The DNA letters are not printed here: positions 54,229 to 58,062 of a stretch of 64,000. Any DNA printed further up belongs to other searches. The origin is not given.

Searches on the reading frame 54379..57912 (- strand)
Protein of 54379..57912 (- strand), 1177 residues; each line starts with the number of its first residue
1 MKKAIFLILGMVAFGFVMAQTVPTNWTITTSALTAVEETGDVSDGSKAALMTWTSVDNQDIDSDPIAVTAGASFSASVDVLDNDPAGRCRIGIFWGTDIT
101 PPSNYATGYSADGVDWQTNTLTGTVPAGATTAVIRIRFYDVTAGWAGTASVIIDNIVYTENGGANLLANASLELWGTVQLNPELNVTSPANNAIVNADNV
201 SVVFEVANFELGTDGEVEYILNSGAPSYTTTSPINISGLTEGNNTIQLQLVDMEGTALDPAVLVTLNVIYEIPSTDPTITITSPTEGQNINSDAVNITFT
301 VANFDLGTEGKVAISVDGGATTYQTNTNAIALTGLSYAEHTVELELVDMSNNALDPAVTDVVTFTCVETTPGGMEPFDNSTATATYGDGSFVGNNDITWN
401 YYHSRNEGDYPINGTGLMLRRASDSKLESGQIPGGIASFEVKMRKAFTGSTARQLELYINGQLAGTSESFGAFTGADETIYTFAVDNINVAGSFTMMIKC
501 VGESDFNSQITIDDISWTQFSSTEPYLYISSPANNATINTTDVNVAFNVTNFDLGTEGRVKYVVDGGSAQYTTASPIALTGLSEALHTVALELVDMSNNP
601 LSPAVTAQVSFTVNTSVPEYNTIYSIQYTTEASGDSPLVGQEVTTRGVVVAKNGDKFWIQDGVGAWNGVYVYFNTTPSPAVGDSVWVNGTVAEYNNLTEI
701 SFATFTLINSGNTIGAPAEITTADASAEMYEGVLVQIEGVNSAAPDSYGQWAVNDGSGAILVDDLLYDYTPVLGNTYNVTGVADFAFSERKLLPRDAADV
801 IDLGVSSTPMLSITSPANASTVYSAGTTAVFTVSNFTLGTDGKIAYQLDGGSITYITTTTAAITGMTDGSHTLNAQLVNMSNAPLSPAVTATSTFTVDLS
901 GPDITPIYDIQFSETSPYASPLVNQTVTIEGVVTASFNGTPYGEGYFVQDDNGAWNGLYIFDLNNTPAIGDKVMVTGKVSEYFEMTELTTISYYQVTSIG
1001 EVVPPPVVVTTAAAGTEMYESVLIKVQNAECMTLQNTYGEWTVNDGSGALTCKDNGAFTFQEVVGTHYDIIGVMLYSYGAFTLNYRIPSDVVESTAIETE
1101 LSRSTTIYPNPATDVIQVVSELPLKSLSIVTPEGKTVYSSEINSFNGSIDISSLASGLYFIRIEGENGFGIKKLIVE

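Call 32: search_protein_families(library=pfam, max_evalue=0.00001, proteins=[window:54379-57912:-])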
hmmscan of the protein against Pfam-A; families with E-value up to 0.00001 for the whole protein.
window:54379-57912:- (1177 aa): 1 family
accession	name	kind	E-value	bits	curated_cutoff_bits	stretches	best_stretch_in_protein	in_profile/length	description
PF18962.6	Por_Secre_tail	-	6.2e-13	49.3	27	1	1107-1176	1-75/75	Secretion system C-terminal sorting domain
